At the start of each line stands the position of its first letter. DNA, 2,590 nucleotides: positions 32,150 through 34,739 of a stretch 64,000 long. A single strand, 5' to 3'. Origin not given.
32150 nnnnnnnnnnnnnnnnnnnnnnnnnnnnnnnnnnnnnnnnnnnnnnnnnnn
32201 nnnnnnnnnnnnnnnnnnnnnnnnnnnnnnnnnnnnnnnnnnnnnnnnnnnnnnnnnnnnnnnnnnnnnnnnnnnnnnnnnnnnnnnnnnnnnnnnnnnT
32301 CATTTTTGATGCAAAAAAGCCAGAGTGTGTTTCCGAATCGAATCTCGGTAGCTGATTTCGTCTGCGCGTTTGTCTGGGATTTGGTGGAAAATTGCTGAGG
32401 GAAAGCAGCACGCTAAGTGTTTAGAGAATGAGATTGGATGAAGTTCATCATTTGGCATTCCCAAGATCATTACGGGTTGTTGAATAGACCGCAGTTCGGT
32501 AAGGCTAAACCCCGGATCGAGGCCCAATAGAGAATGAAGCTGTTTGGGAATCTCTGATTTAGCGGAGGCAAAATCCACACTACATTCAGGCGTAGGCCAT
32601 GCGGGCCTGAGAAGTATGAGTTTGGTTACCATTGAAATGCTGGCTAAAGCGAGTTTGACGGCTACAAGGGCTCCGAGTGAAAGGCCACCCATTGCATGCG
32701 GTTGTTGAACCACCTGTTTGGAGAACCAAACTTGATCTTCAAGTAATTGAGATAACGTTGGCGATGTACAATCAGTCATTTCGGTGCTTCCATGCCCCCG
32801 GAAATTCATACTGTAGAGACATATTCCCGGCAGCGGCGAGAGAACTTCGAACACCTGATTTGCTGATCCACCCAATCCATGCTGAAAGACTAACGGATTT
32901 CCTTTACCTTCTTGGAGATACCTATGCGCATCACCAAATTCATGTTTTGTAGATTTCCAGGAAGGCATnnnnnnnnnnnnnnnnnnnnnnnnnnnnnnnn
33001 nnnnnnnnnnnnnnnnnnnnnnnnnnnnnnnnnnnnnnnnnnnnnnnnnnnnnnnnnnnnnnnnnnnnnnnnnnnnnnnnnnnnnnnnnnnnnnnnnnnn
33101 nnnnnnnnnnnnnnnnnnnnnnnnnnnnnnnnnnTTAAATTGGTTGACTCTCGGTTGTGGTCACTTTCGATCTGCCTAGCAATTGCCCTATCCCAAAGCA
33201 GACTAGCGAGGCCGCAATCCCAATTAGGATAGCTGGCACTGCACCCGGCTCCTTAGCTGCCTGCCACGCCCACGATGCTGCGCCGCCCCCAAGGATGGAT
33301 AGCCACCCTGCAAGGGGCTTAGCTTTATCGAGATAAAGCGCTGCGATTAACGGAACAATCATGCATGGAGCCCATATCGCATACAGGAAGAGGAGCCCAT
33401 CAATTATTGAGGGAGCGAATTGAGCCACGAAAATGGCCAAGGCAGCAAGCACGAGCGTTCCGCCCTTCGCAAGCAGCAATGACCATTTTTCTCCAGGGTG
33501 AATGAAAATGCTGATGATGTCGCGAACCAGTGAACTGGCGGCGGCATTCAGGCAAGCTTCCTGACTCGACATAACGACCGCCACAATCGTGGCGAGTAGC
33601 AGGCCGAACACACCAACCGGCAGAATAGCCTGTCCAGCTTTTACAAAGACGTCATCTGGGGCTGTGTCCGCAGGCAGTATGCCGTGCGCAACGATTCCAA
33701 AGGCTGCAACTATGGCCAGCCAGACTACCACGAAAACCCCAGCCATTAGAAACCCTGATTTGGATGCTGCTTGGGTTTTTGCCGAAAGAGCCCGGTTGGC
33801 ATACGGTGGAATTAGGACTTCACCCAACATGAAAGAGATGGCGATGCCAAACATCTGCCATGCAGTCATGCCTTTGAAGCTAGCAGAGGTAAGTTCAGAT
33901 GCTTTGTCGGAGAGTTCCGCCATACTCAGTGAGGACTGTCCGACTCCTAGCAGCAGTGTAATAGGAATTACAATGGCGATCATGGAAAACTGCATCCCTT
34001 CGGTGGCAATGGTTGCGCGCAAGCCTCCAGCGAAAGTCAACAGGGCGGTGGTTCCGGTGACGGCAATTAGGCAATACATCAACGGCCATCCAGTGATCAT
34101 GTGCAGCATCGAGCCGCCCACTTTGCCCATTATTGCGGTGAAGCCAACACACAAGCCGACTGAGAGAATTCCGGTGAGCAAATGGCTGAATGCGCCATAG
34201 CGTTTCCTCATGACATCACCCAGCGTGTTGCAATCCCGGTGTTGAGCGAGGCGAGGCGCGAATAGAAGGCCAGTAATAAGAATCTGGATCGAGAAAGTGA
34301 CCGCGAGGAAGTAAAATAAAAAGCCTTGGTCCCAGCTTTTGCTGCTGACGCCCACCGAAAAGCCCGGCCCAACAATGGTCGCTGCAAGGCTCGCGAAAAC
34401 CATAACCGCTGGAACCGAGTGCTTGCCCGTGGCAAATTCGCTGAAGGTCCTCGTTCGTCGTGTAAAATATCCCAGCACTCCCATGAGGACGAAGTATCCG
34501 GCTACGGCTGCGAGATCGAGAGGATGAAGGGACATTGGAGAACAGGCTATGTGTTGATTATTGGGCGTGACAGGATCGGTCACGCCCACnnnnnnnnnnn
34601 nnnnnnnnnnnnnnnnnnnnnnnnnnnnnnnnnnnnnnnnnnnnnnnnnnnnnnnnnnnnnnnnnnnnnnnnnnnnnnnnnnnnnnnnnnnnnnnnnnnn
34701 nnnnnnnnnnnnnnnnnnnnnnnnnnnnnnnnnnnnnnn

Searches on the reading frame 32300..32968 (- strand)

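Call 5: search_protein_families(library=pfam, proteins=[window:32300-32968:-], max_evalue=0.1)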
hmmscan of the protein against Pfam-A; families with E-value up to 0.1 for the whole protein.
window:32300-32968:- (222 aa): 4 families
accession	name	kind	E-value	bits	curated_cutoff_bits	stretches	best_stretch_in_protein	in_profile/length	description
PF12146.15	Hydrolase_4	-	2e-09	37.6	27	1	26-127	7-114/239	Serine aminopeptidase, S33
PF00561.26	Abhydrolase_1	-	2.1e-08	34.5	25.8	1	24-122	1-102/245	alpha/beta hydrolase fold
PF12697.13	Abhydrolase_6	-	1.7e-05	26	26.3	1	28-155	3-121/217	Alpha/beta hydrolase family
PF02230.22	Abhydrolase_2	-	0.057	13.7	23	0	63-118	81-134/217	Phospholipase/Carboxylesterase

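Call 6: search_protein_families(library=padloc, proteins=[window:32300-32968:-], max_evalue=0.1)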
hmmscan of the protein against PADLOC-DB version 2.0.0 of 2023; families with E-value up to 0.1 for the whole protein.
window:32300-32968:- (222 aa): 0 families

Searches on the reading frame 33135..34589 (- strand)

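Call 11: search_protein_families(library=ncbifam, proteins=[window:33135-34589:-], max_evalue=0.01)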
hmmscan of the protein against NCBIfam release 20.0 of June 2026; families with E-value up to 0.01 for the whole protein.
window:33135-34589:- (484 aa): 3 families
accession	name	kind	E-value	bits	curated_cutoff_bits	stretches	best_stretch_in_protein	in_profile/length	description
TIGR00813.1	sss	superfamily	1.8e-34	119.5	184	1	52-428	1-404/411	sodium/solute symporter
TIGR02119.1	panF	equivalog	1.2e-15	57.5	328.05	1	34-473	12-469/471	sodium/pantothenate symporter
NF007790.0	PRK10484.1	equivalog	2.2e-13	49.9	401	1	34-418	14-423/527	solute:sodium symporter family transporter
